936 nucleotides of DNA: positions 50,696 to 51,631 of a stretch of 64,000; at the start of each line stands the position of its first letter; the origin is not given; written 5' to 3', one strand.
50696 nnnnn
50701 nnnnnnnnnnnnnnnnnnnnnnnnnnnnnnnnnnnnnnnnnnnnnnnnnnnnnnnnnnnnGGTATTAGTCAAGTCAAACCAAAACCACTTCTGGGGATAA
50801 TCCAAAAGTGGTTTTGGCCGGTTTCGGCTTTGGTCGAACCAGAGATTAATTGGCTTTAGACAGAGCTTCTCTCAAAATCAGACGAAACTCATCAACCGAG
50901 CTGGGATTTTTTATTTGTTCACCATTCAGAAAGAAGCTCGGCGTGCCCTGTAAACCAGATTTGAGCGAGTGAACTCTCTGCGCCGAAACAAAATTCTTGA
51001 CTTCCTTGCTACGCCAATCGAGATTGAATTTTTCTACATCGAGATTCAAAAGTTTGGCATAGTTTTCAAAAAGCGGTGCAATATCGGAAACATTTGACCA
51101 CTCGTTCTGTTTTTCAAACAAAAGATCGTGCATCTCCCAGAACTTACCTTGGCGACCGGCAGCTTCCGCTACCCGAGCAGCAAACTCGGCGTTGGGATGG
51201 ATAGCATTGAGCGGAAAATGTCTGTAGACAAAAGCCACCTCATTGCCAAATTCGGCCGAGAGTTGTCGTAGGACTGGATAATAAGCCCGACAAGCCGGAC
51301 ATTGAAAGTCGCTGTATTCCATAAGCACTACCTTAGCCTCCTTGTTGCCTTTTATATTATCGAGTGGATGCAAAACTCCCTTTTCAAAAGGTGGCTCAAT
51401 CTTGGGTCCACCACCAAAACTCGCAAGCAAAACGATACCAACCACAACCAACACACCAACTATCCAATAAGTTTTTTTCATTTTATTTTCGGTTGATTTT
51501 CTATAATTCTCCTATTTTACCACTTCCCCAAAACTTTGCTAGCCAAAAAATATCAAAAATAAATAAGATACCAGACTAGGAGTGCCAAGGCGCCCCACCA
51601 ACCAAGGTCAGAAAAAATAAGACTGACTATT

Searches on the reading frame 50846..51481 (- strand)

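Call 17: search_protein_families(library=pfam, proteins=[window:50846-51481:-], max_evalue=0.001)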
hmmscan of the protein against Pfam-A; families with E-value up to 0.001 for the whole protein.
window:50846-51481:- (211 aa): 2 families
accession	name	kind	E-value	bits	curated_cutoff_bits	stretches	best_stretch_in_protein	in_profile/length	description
PF13462.12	Thioredoxin_4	-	2.7e-25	89.9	23.2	1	43-203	7-163/165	Thioredoxin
PF01323.26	DSBA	-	7.9e-15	55.6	25.6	1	53-200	2-187/191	DSBA-like thioredoxin domain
